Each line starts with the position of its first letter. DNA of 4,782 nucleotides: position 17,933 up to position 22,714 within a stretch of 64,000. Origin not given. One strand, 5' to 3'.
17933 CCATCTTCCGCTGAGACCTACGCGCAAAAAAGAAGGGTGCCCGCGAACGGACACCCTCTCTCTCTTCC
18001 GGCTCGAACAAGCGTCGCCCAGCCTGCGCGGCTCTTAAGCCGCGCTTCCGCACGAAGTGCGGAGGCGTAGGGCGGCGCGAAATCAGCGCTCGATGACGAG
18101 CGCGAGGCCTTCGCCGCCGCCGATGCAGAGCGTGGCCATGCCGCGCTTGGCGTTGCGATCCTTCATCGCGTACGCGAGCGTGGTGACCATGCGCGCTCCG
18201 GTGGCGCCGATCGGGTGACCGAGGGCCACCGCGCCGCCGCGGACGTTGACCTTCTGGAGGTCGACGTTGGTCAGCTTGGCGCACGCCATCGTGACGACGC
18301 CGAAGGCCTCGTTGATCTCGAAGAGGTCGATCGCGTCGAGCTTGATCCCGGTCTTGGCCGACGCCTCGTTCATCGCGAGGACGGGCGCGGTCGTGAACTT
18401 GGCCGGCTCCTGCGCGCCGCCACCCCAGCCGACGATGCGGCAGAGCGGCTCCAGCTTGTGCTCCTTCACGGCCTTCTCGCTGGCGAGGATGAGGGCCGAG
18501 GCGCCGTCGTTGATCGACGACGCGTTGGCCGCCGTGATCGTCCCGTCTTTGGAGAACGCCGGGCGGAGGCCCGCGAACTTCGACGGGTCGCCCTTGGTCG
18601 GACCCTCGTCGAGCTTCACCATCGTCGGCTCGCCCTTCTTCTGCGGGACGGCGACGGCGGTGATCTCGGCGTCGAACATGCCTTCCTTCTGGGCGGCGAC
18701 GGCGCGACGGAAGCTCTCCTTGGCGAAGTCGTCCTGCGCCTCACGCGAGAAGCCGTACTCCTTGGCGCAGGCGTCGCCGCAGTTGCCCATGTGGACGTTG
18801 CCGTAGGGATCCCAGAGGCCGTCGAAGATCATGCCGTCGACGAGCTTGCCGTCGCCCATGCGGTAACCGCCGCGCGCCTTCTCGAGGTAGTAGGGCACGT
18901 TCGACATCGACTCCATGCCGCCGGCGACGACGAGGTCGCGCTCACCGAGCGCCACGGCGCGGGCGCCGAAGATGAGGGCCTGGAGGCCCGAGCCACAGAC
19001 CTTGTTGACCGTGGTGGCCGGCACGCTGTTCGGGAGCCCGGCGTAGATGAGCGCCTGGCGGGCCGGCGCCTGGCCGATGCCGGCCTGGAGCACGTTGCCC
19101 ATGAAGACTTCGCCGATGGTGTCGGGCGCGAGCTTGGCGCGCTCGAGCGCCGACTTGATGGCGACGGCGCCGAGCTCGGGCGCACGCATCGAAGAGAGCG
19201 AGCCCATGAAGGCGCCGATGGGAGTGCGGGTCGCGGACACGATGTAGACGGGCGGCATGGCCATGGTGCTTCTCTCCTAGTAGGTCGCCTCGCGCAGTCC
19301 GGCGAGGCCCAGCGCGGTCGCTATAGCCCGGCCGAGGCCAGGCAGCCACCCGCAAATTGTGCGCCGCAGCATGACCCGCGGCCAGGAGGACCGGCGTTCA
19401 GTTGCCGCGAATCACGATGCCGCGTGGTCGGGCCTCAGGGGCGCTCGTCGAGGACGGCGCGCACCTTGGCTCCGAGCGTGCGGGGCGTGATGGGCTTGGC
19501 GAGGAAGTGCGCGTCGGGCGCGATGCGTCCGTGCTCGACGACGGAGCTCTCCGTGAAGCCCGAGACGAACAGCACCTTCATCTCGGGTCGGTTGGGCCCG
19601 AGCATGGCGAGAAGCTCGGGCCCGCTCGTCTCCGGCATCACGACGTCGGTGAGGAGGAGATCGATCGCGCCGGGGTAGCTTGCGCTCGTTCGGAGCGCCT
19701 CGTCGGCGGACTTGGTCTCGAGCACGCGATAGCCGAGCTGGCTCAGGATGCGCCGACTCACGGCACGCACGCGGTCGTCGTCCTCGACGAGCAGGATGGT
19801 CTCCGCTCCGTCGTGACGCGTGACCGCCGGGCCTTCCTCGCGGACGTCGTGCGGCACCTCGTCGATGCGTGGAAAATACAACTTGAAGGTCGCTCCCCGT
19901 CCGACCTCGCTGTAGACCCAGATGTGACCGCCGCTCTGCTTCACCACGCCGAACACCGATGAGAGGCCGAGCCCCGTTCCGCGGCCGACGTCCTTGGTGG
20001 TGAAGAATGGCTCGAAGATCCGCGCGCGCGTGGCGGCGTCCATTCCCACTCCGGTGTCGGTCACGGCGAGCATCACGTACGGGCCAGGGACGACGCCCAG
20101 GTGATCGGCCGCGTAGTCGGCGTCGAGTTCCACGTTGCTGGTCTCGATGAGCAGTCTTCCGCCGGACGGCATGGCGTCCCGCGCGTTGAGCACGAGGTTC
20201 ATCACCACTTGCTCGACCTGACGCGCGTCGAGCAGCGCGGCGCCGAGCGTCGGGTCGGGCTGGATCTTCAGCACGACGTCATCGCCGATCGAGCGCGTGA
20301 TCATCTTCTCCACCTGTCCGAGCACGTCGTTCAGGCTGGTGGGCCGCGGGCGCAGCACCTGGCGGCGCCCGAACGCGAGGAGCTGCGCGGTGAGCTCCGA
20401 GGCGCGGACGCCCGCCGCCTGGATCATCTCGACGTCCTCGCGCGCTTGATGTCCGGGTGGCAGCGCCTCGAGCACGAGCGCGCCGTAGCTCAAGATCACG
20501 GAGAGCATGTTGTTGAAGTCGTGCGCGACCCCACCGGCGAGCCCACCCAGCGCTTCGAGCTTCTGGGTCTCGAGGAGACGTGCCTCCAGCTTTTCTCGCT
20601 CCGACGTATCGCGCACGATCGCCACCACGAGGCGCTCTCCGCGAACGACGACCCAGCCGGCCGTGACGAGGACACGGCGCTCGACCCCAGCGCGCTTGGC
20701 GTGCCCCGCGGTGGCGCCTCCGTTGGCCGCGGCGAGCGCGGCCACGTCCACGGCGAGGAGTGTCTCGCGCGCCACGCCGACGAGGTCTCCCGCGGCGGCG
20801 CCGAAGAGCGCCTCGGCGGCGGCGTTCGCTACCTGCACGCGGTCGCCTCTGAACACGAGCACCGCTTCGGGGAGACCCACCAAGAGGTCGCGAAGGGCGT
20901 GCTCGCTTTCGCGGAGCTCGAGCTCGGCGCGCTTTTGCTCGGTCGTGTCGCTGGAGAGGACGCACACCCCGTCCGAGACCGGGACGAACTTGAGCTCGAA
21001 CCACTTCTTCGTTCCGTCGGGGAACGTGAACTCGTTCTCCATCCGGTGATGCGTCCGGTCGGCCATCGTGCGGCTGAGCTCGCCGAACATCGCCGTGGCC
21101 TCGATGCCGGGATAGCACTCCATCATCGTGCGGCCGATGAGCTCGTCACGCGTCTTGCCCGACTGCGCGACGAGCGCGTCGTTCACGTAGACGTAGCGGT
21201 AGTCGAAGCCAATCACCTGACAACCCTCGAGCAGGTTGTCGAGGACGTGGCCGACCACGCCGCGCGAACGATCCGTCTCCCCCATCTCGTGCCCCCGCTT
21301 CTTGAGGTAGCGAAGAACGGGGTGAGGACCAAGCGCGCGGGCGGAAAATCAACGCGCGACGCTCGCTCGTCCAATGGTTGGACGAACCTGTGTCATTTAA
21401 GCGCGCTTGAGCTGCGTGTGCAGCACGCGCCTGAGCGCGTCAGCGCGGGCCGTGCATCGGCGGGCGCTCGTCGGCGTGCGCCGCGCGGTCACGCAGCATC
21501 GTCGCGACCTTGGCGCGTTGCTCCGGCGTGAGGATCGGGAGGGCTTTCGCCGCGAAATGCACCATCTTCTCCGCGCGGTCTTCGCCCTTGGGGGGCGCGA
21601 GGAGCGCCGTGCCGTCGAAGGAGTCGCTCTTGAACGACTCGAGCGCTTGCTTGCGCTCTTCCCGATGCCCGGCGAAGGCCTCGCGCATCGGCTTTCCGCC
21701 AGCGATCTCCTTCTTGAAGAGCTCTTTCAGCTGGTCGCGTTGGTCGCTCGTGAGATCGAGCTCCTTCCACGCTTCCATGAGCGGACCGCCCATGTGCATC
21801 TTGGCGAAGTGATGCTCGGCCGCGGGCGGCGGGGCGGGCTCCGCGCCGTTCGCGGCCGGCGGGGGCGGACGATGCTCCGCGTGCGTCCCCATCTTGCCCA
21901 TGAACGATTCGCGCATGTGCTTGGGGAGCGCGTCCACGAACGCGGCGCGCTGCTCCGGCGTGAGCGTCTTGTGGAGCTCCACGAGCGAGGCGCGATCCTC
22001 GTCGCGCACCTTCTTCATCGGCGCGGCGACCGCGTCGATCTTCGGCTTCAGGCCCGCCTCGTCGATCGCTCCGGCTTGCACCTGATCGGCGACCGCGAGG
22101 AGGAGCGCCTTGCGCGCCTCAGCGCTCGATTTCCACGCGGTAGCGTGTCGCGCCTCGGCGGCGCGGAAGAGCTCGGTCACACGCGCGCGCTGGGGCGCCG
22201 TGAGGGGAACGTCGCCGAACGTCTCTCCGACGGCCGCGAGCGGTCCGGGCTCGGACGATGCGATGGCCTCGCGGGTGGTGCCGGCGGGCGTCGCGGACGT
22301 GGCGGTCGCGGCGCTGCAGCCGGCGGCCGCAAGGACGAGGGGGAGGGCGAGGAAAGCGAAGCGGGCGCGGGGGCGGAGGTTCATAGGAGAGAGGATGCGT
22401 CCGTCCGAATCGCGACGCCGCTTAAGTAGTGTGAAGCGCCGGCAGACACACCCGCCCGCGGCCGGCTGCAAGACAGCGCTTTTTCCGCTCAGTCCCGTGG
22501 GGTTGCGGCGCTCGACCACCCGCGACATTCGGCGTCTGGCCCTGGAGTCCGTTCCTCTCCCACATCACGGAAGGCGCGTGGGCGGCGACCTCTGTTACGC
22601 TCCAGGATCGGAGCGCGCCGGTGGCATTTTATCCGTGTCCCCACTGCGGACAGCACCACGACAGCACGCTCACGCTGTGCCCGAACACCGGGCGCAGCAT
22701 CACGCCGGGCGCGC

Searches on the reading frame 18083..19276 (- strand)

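Call 54: search_protein_families(library=pfam, proteins=[window:18083-19276:-], max_evalue=0.0001)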
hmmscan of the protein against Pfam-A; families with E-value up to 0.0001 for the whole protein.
window:18083-19276:- (397 aa): 2 families
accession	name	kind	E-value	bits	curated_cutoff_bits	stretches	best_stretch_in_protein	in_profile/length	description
PF00108.29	Thiolase_N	-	8.4e-91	304.4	26.4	1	10-267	1-259/260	Thiolase, N-terminal domain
PF02803.24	Thiolase_C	-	3.1e-42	143.5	27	1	276-397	2-123/123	Thiolase, C-terminal domain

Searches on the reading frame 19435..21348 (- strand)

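Call 10: search_protein_families(library=pfam, proteins=[window:19435-21348:-], max_evalue=0.001)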
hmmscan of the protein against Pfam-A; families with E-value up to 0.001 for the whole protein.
window:19435-21348:- (637 aa): 7 families
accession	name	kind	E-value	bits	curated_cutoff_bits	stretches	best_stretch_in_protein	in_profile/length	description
PF02518.31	HATPase_c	-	4.5e-21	75.8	26.4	1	374-494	2-109/111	Histidine kinase-, DNA gyrase B-, and HSP90-like ATPase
PF00072.30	Response_reg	-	1.9e-17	63.9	30.2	1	518-629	1-110/111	Response regulator receiver domain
PF08448.16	PAS_4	-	2.6e-15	57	23.1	1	36-140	1-110/110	PAS fold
PF00989.32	PAS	-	9.4e-09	35.7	22.6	1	51-127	22-99/113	PAS fold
PF13426.13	PAS_9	-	6.8e-08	33.2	27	1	49-129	10-92/103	PAS domain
PF00512.31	HisKA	-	1.6e-05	25.3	26.9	1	268-330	3-64/66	His Kinase A (phospho-acceptor) domain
PF13188.13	PAS_8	-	2.6e-05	24.4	21.8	0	152-192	3-45/65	PAS domain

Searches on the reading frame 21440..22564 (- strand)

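Call 10: search_protein_families(library=pfam, proteins=[window:21440-22564:-], max_evalue=0.001)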
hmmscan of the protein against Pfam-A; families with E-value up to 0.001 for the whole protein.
window:21440-22564:- (374 aa): 2 families
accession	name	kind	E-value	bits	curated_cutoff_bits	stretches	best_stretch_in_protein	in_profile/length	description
PF07813.17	LTXXQ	-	4.7e-14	53.4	24.3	2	257-354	1-97/100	LTXXQ motif family protein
PF13801.11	Metal_resist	-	3e-05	24.6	29.2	0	117-208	38-125/125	Heavy-metal resistance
